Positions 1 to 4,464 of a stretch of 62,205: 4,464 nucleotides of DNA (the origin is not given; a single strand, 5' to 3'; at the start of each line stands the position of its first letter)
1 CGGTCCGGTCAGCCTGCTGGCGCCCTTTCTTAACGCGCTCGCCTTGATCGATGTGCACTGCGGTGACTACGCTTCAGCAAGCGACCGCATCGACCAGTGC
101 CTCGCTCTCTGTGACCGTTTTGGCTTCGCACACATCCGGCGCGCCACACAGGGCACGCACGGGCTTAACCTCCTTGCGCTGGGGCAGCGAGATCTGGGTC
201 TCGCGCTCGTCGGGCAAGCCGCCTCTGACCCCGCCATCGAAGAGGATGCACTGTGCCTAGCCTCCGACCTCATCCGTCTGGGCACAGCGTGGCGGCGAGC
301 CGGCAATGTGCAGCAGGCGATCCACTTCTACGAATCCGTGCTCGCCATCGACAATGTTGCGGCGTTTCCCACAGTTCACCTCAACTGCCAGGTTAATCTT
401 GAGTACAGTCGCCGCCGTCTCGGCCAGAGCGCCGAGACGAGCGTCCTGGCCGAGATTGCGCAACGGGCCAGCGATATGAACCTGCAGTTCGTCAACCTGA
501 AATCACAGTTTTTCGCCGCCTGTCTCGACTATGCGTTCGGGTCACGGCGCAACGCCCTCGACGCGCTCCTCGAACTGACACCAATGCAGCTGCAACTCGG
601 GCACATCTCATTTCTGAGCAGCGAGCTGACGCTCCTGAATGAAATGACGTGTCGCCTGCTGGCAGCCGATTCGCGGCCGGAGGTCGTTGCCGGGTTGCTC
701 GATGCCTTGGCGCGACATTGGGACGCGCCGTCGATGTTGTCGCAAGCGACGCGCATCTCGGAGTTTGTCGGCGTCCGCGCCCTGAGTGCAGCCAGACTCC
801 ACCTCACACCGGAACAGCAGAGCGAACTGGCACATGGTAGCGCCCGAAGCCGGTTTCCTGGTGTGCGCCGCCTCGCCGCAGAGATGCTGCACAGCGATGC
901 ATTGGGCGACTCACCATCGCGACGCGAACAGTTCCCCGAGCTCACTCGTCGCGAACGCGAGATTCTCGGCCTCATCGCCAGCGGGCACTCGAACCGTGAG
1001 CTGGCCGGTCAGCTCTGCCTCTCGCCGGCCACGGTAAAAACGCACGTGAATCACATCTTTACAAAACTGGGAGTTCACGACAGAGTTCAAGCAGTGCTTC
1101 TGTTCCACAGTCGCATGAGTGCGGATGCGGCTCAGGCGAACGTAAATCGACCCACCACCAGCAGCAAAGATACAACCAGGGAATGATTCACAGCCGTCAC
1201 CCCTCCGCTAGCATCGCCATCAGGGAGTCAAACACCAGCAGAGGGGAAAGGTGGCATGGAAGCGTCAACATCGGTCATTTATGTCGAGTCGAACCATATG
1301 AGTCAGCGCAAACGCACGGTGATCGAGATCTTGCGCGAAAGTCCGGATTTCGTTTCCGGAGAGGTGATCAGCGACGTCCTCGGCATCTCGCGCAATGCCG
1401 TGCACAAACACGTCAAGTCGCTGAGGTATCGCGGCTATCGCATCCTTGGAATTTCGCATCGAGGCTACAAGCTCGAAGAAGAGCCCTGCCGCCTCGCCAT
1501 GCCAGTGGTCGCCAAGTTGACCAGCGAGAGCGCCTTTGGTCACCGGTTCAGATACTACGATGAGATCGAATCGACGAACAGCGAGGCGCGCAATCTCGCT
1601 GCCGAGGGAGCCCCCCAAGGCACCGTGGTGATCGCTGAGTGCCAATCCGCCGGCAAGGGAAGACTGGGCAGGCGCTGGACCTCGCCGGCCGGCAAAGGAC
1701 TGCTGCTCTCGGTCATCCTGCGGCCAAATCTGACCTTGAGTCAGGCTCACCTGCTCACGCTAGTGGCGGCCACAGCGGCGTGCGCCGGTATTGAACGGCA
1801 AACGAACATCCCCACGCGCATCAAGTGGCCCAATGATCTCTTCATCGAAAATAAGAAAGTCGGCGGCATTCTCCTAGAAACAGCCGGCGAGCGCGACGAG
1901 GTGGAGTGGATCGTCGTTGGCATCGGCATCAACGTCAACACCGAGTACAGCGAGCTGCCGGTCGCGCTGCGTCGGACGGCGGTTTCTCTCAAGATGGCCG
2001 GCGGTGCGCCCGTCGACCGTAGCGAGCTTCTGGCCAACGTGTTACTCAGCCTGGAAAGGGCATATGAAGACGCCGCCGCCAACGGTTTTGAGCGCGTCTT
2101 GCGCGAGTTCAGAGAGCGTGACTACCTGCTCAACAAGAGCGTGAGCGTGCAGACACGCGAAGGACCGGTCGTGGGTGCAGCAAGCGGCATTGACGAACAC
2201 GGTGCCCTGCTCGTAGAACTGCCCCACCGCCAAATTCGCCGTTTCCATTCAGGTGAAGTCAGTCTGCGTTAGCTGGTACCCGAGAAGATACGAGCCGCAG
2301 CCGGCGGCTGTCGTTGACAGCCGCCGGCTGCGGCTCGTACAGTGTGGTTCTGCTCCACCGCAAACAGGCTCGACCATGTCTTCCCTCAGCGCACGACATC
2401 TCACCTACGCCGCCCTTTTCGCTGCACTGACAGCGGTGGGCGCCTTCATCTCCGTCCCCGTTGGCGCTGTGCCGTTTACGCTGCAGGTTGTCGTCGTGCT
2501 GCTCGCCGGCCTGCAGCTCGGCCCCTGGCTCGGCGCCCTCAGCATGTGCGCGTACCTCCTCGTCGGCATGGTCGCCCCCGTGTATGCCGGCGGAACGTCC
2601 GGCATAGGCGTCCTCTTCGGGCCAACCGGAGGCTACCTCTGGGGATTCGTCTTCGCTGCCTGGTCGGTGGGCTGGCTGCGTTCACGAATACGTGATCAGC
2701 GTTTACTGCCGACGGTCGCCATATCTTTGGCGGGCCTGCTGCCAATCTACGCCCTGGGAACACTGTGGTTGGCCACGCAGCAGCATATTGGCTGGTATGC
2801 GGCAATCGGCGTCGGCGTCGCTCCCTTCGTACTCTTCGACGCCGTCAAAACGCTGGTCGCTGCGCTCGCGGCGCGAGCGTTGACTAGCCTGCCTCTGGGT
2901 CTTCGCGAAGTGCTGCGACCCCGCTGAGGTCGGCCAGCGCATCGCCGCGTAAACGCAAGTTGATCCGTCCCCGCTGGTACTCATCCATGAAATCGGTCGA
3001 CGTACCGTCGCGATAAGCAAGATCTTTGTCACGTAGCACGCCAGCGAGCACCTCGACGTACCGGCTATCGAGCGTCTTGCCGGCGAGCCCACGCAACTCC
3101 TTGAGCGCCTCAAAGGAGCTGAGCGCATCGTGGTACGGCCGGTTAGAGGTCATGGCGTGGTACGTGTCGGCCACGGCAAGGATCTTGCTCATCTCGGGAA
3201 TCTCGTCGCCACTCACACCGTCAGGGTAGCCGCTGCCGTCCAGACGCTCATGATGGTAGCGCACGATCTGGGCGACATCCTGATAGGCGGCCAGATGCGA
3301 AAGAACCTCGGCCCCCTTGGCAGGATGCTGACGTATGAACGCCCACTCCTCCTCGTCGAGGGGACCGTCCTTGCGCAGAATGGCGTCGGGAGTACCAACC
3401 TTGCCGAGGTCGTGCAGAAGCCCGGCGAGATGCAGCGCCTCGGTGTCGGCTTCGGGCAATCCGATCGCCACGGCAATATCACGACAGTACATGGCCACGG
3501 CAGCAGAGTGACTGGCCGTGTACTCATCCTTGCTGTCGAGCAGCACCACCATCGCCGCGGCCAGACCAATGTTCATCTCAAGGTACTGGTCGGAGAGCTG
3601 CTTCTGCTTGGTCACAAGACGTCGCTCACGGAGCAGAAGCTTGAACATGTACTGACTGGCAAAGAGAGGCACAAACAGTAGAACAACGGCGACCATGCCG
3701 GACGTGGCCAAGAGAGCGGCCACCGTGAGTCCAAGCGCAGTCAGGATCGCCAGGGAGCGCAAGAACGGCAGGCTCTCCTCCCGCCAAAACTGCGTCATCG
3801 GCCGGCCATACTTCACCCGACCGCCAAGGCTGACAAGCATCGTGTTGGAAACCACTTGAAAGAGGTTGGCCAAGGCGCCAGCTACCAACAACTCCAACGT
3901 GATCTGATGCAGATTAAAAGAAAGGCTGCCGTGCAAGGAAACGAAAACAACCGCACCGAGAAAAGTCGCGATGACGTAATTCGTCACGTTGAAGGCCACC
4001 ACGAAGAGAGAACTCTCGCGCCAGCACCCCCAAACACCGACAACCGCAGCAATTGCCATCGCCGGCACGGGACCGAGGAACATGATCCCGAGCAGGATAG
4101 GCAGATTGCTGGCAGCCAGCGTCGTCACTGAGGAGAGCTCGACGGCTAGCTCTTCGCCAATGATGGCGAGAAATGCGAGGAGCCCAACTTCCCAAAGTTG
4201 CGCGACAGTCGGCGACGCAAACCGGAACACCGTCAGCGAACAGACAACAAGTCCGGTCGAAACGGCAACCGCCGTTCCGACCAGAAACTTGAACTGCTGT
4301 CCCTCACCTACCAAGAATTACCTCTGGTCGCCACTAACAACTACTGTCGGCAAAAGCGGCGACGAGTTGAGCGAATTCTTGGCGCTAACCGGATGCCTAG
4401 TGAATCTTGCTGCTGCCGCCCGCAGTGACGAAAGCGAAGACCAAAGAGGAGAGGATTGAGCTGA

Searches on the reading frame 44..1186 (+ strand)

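Call 47: search_protein_families(library=pfam, proteins=[window:44-1186:+], max_evalue=0.0001)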
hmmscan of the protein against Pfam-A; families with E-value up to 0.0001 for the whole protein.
window:44-1186:+ (380 aa): 1 family
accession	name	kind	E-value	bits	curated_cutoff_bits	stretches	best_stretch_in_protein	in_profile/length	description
PF00196.25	GerE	-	2.5e-19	69.1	23.5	1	300-353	3-56/57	Bacterial regulatory proteins, luxR family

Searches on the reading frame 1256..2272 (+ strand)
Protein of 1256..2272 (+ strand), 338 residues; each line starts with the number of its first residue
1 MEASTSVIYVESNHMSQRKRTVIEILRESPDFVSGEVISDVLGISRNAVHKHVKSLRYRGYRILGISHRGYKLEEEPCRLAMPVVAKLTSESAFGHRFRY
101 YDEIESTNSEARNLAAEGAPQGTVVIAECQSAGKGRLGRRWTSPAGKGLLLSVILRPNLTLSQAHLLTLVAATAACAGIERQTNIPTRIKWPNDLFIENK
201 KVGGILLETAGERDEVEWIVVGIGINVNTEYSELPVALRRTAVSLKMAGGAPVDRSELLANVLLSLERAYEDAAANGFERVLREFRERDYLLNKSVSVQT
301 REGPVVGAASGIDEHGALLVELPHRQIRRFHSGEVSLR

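Call 47: search_protein_families(library=pfam, proteins=[window:1256-2272:+], max_evalue=0.0001)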
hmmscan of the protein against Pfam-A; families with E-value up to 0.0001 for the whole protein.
window:1256-2272:+ (338 aa): 4 families
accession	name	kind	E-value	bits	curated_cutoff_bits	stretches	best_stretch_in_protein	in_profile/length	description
PF03099.24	BPL_LplA_LipB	-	6.7e-22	78.3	21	1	105-226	6-133/133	Biotin/lipoate A/B protein ligase family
PF02237.23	BPL_C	-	4.4e-12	46.2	21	1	292-338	2-48/48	Biotin protein ligase C terminal domain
PF08279.18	HTH_11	-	4.9e-12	46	25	1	18-72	1-55/55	HTH domain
PF16917.10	BPL_LplA_LipB_2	-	1.1e-07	32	27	1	142-286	35-182/183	Biotin/lipoate A/B protein ligase family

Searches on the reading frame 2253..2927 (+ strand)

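Call 47: search_protein_families(library=pfam, proteins=[window:2253-2927:+], max_evalue=0.0001)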
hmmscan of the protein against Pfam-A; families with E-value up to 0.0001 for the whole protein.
window:2253-2927:+ (224 aa): 1 family
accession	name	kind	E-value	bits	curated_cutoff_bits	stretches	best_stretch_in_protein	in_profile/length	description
PF02632.19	BioY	-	5.4e-39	133.8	25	1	71-210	2-138/140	BioY family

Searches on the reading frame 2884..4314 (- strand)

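Call 47: search_protein_families(library=pfam, proteins=[window:2884-4314:-], max_evalue=0.0001)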
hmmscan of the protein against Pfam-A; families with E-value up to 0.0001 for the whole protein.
window:2884-4314:- (476 aa): 3 families
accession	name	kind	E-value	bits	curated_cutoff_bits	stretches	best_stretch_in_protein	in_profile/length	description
PF13487.12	HD_5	-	5.1e-41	140.7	27.2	1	255-417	3-168/170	HD domain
PF01966.28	HD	-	8.8e-22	78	22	1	267-388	2-116/116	HD domain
PF08668.18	HDOD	-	9.5e-07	28.9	22.9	1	264-307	93-134/196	HDOD domain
